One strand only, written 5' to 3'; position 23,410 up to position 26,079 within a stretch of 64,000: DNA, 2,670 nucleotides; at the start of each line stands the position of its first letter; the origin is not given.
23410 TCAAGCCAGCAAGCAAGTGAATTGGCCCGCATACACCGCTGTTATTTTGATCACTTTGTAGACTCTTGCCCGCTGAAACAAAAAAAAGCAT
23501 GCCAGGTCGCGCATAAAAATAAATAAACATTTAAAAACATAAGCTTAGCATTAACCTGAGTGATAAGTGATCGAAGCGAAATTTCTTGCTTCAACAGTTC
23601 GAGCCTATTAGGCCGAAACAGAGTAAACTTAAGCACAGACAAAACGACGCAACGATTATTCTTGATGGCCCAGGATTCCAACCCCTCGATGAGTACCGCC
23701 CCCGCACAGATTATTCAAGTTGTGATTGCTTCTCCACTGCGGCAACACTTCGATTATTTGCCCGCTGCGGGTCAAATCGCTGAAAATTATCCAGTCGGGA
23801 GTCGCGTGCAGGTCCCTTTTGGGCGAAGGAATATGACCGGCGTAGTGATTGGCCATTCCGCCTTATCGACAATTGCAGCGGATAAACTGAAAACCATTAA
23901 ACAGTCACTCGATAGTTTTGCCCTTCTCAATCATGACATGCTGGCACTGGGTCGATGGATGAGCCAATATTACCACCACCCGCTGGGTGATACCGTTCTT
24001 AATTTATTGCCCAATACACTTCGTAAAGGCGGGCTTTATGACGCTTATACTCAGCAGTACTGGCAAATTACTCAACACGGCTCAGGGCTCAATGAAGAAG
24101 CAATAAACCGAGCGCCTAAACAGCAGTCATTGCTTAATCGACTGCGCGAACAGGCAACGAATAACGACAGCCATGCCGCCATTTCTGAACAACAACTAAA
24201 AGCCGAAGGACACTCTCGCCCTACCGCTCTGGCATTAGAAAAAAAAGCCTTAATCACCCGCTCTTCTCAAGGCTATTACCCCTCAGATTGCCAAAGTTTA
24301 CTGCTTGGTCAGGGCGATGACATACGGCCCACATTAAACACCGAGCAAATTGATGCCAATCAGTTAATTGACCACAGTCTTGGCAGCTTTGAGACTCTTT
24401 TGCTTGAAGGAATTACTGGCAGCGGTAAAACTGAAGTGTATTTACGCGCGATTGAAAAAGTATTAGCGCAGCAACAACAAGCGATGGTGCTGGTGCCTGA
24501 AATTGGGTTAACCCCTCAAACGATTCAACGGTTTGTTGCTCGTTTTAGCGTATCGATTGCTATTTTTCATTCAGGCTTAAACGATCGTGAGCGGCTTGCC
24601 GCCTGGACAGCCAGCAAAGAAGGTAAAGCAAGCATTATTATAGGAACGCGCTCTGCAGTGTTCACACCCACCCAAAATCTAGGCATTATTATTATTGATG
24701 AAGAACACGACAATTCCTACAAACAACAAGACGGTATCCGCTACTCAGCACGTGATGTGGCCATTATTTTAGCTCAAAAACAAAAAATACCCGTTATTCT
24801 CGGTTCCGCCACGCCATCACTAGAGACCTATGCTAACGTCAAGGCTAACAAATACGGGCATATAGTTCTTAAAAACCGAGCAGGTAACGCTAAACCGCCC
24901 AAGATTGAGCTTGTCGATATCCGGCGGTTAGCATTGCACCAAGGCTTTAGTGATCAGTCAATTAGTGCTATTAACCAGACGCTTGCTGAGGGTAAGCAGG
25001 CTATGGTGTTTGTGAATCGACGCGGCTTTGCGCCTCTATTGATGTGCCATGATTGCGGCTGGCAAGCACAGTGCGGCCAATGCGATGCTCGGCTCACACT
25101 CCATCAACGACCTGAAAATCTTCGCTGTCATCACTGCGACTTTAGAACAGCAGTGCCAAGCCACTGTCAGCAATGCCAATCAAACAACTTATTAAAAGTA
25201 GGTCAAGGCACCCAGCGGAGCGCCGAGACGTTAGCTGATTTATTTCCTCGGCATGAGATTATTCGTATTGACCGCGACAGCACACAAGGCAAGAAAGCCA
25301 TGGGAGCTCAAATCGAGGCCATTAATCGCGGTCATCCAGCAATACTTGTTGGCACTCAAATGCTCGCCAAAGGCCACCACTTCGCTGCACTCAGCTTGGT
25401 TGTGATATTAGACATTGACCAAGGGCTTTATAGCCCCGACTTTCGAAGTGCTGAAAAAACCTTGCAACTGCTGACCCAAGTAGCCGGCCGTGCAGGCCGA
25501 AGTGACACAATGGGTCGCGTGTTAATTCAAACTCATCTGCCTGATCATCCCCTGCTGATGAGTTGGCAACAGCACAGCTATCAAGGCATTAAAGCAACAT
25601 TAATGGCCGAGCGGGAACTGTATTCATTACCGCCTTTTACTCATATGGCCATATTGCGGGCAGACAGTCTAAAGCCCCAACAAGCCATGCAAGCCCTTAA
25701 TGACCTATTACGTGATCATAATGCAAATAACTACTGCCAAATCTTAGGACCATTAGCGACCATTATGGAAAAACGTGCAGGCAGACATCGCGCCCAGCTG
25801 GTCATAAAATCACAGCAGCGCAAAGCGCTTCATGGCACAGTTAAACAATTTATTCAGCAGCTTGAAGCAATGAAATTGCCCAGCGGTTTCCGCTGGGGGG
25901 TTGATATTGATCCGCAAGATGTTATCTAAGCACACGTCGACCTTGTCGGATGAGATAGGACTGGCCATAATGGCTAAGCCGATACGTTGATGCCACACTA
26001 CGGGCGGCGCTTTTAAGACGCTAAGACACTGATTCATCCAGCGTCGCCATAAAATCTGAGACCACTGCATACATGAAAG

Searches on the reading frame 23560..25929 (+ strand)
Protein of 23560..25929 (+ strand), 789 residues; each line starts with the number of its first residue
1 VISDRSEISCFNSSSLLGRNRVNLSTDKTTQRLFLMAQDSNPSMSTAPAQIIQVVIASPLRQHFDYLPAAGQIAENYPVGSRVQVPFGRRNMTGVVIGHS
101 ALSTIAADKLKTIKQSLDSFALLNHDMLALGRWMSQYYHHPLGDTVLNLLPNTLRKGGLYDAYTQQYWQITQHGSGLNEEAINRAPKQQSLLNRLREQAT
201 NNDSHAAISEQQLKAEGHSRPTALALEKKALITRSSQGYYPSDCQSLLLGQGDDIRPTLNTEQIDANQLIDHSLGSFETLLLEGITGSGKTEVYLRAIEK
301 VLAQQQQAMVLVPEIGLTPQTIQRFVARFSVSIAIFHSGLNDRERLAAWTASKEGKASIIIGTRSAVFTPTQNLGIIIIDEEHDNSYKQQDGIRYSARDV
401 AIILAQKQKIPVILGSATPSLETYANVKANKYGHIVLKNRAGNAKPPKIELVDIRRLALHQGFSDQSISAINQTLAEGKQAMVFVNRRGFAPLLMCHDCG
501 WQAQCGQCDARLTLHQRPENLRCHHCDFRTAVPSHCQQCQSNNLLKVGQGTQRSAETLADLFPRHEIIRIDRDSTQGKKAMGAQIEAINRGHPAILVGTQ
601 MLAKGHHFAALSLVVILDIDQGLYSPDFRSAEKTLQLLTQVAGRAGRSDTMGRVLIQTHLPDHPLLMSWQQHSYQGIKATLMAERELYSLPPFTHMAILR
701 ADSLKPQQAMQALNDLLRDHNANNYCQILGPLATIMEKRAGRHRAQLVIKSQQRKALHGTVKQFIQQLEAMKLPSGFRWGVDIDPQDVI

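Call 14: find_encoding_contigs(protein=window:23560-25929:+, flank=10000, max_places=1)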
Protein window:23560-25929:+ (789 aa): no gene with exactly this product is on record in the collection.
